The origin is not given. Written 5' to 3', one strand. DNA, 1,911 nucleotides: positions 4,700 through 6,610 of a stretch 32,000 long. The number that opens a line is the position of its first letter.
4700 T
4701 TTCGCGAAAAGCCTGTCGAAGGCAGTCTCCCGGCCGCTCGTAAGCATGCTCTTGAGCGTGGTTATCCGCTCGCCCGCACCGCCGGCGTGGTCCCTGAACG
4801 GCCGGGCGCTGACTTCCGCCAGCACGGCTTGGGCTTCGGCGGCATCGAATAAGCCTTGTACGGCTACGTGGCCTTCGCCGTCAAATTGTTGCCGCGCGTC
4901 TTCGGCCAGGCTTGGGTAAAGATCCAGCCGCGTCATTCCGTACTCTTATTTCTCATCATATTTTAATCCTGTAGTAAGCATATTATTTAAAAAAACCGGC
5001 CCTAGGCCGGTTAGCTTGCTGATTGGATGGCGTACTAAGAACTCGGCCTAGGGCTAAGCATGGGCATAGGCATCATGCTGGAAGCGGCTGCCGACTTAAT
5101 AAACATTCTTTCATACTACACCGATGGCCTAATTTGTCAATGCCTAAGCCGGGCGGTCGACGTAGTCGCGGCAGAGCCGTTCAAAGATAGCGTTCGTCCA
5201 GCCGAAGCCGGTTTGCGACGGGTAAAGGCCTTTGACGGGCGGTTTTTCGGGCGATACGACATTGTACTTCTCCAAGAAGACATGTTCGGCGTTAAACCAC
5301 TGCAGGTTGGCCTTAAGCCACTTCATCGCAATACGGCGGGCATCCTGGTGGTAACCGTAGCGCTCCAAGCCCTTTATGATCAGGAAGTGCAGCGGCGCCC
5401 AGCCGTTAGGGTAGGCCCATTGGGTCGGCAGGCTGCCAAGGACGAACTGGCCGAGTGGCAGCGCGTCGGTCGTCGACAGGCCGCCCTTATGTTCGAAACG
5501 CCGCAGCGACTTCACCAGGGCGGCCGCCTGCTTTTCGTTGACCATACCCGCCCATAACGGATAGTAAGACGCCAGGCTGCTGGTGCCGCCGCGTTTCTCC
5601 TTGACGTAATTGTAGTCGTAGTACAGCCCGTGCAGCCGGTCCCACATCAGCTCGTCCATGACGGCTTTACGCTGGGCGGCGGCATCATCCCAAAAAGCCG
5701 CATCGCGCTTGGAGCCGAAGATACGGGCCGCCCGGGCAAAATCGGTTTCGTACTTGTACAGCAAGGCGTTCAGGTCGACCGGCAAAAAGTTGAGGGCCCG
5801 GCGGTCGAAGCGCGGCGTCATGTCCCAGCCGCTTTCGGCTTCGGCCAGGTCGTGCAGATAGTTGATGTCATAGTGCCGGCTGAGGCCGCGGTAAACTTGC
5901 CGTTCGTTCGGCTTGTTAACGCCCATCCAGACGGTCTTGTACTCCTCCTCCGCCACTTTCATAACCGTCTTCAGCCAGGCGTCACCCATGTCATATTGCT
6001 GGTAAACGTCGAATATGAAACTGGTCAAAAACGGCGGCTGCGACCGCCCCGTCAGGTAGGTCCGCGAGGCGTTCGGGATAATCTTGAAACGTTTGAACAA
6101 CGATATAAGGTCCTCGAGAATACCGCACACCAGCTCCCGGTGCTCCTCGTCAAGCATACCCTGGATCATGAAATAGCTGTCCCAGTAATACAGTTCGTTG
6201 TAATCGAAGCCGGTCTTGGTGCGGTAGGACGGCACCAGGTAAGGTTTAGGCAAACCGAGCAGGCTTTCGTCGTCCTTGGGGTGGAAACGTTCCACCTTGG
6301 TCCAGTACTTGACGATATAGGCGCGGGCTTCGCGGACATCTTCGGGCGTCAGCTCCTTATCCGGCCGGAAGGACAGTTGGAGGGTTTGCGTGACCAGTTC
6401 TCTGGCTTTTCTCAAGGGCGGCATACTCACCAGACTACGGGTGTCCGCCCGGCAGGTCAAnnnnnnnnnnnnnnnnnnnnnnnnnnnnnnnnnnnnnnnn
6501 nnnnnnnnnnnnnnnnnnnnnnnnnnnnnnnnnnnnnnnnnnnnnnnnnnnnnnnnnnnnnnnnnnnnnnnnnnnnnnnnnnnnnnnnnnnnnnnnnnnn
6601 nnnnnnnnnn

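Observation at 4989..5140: Met-codon-rich leader ORF with terminator/antiterminator ahead of the operon encoding methionyl-tRNA synthetase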

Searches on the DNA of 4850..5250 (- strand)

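Call 8: search_rna_families(source=window, start=4850, end=5250, threshold=evalue, max_evalue=10)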
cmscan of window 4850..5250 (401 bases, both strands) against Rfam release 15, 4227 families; matches with E-value up to 10: 2.
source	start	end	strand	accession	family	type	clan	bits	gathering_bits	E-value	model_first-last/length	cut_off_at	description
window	4955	5014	+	RF00624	P9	Gene;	-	21.4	43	0.022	1-74/74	no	Pseudomonas sRNA P9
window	4871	4924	-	RF03024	Rothia-sucC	Cis-reg;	-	13.3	64.5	7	1-59/59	no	Rothia-sucC RNA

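Call 20: build_rna_model(alignment_id=A3, structure=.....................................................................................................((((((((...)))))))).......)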
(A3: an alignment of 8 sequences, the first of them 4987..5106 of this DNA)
Model R1 built from alignment A3 (8 sequences, 127 columns); structure: as given.
model positions 118; base pairs 8; branch points 0; effective number of sequences 2.54; information 0.59 bits per position. Calibrated on 0.2 Mb of random sequence (short: E-values are rough).
structure used (alignment columns):
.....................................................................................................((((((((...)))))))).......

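Call 21: search_with_rna_model(model_id=R1, sources=[window, L001, L002, L003, L004, L005, L006, L007, L008, L009, L010, L011, L012, L013, L014, L015, L016, L017, L018, L019, L020, L021, L022, L023, L024, L025, L026, L027, L028, L029, L030, L031, L032, L033, L034, L035, L036, L037, L038, L039, L040, L041, L042, L043, L044, L045, L046, L047, L048, L049, L050, L051, L052, L053, L054, L055, L056, L057, L058, L059, L060, L061, L062, L063, L064, L065, L066, L067, L068, L069, L070, L071, L072, L073, L074, L075, L076, L077, L078, L079, L080, L081, L082], max_evalue=1, make_alignment=true)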
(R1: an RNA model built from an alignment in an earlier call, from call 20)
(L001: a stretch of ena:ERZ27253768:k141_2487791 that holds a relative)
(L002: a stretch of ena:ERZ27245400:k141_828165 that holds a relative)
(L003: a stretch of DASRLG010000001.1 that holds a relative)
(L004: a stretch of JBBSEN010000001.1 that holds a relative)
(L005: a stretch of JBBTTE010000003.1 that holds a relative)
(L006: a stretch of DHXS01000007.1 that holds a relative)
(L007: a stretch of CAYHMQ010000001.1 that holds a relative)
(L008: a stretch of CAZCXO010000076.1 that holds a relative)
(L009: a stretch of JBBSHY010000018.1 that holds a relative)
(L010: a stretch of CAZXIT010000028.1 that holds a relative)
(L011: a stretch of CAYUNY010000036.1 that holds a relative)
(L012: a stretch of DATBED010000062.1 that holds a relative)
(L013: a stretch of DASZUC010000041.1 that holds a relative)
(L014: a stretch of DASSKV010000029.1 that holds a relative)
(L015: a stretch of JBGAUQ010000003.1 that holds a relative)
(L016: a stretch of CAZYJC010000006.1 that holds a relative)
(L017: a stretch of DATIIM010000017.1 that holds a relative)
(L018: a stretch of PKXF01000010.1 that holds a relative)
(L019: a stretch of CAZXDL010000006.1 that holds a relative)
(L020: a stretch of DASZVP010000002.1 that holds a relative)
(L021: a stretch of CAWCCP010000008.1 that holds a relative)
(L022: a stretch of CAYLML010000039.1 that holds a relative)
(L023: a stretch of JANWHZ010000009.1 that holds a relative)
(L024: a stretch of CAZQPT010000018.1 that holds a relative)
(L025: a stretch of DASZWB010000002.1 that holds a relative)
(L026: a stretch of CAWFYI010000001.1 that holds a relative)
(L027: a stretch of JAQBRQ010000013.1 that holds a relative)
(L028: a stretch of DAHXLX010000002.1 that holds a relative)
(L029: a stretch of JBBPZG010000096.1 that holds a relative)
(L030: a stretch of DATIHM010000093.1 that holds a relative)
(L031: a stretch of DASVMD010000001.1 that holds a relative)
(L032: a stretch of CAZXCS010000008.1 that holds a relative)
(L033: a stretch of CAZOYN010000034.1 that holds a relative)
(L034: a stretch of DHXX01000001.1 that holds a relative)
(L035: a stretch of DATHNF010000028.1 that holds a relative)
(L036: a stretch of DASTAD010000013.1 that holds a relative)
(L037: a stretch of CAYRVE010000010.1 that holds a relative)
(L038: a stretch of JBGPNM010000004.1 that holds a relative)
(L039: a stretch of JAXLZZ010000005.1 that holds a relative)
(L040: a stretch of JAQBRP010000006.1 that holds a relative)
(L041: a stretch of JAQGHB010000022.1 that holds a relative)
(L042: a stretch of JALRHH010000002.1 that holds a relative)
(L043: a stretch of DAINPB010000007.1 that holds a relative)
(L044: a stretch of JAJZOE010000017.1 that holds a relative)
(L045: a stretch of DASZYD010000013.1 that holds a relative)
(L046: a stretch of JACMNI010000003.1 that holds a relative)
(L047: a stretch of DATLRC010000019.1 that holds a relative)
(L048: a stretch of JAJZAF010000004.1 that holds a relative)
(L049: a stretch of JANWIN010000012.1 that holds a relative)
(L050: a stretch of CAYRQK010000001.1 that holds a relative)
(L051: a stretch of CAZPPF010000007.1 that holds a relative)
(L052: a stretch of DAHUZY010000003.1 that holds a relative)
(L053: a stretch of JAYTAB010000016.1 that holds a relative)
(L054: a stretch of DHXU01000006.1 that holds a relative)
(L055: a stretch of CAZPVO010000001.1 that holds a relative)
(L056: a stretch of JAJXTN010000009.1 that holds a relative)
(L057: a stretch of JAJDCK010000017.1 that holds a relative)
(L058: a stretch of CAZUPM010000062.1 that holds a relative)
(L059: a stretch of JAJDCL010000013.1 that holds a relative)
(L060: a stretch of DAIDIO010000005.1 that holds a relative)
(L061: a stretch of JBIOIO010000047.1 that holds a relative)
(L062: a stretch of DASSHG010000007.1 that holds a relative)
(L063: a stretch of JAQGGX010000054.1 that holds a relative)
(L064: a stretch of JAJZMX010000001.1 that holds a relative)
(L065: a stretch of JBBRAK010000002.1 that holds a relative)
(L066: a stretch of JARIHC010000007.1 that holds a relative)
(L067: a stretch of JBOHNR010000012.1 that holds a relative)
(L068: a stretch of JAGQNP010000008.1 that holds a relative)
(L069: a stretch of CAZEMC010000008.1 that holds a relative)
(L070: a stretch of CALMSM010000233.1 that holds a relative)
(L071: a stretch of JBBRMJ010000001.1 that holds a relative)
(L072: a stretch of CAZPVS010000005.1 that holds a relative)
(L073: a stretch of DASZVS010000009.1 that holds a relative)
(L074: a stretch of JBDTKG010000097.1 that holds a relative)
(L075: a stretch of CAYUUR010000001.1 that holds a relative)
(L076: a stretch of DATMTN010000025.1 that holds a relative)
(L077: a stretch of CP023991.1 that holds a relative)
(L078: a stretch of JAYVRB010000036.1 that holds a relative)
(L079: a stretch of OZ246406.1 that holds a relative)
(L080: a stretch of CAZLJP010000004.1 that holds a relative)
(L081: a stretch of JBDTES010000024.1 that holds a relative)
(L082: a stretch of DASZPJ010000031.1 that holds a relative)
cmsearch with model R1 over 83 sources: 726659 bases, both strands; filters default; matches with E-value up to 1: 14.
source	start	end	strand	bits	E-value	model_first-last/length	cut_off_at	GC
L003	3222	3342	+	122.2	4.8e-34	1-118/118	no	0.48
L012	3348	3464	+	115.3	6.1e-32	1-118/118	no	0.45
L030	2894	3010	+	114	1.5e-31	1-118/118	no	0.48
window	4989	5106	-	110.1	2.3e-30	1-118/118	no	0.52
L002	279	393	+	106.4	3.1e-29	1-118/118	no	0.5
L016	3265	3384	+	106.1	3.9e-29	1-118/118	no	0.43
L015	3169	3285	+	105.5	5.9e-29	1-118/118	no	0.44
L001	1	113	+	99.4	4.1e-27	7-118/118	5'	0.53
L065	3211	3334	+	76.6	3.7e-20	1-118/118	no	0.43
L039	2242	2282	-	15.6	0.14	80-118/118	no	0.41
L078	6534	6602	+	14.7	0.26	1-118/118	no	0.32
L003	3318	3337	-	13.9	0.45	95-114/118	no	0.65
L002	369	388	-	13.9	0.45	95-114/118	no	0.65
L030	2936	3055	-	13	0.86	1-118/118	no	0.47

Alignment A4: 14 matches aligned to the model, 136 columns, each read 5' to 3' on its own strand. Consensus structure (alignment columns), stored with it:
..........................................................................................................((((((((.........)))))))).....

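Call 63: search_with_rna_model(model_id=R1, sources=[L083, L084, L085, L086, L087, L088, L089, L090, L091, L092, L093, L094, L095, L096, L097, L098, L099, L100, L101, L102, L103, L104, L105], max_evalue=0.1)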
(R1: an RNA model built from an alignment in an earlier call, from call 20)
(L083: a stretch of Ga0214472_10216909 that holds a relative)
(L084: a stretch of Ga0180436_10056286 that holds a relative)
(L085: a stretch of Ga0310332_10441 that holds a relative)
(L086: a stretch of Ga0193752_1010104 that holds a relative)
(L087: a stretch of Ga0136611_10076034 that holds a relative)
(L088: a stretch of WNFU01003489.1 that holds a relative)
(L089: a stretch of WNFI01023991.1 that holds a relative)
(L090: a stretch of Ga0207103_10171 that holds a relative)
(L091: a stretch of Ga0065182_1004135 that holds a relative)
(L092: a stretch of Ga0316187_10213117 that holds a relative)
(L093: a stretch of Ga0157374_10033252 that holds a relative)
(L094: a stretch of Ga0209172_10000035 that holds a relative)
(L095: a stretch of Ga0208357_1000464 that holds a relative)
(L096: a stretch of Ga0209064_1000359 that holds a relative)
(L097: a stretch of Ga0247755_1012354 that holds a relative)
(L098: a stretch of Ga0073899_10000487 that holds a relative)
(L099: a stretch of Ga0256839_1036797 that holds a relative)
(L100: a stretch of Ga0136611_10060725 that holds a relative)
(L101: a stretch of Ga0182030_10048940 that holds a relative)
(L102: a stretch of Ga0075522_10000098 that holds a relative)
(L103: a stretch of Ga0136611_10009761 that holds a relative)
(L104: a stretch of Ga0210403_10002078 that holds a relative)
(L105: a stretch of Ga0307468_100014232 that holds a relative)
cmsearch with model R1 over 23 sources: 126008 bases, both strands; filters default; matches with E-value up to 0.1: 22.
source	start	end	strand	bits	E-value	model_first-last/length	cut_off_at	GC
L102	1712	1832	-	122.2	8.3e-35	1-118/118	no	0.48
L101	5074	5193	+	93.5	4.4e-26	1-118/118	no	0.48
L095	6788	6899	-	88.1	2.1e-24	1-118/118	no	0.48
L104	9460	9581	-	85.8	1e-23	1-118/118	no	0.41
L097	565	679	-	80.8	3.3e-22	1-118/118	no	0.47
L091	1948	2056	-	80.2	5.1e-22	1-118/118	no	0.5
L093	1125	1241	-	74.2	3.4e-20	1-118/118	no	0.44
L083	1362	1475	+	73.1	7.4e-20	1-118/118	no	0.43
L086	354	469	-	71.2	2.7e-19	1-118/118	no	0.49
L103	4309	4425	+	71.1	2.9e-19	1-118/118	no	0.41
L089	346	460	+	70.8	3.7e-19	1-118/118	no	0.46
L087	2230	2347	+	68.9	1.4e-18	1-118/118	no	0.42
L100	2544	2661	+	68.3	2.1e-18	1-118/118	no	0.43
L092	569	687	+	66.8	6.4e-18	1-118/118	no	0.48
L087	2319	2370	-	23.3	0.00011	67-118/118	no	0.35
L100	2633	2684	-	23.3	0.00011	67-118/118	no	0.35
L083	1447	1556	-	17.8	0.0052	1-118/118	no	0.42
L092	659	708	-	16.5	0.012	65-118/118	no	0.4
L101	5165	5268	-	15.4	0.028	1-118/118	no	0.38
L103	4397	4497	-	15.2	0.031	1-118/118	no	0.38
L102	1717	1736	+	13.9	0.077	95-114/118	no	0.65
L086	263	382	+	13.8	0.085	1-118/118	no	0.45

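Call 78: search_with_rna_model(model_id=R1, sources=[L106, L107, L108, L109, L019], max_evalue=1, filters=off)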
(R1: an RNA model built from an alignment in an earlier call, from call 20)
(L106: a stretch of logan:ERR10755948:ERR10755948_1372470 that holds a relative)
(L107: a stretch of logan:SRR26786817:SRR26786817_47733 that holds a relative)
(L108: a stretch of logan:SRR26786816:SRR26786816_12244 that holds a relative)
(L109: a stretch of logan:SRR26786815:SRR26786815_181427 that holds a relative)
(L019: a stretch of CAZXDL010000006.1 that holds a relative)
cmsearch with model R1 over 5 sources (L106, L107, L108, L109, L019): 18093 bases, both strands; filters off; matches with E-value up to 1: 2.
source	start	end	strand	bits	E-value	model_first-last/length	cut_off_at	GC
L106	332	451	+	87.6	4e-25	1-118/118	no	0.47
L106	423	454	-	13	0.021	87-118/118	no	0.56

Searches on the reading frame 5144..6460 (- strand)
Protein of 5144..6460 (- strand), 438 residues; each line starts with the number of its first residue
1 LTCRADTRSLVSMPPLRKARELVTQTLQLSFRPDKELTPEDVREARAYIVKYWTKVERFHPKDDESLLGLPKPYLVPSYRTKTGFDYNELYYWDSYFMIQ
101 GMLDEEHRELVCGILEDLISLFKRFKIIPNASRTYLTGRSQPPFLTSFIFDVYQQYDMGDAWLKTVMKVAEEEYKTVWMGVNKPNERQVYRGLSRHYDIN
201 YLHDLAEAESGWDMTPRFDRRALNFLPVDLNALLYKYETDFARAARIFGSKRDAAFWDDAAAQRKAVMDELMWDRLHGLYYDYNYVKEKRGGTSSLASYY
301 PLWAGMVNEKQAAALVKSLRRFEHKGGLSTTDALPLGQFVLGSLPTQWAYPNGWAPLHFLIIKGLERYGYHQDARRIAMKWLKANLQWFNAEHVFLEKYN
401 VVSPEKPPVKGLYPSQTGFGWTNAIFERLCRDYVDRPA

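Call 4: search_protein_families(library=pfam, proteins=[window:5144-6460:-])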
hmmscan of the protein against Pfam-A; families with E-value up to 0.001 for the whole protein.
window:5144-6460:- (438 aa): 2 families
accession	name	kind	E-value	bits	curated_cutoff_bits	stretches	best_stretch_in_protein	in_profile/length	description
PF01204.24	Trehalase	-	2.5e-87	294.3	21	2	201-428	280-506/512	Trehalase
PF22422.2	MGH1-like_GH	-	3e-16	60.4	27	1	205-400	155-341/356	Mannosylglycerate hydrolase MGH1-like glycoside hydrolase domain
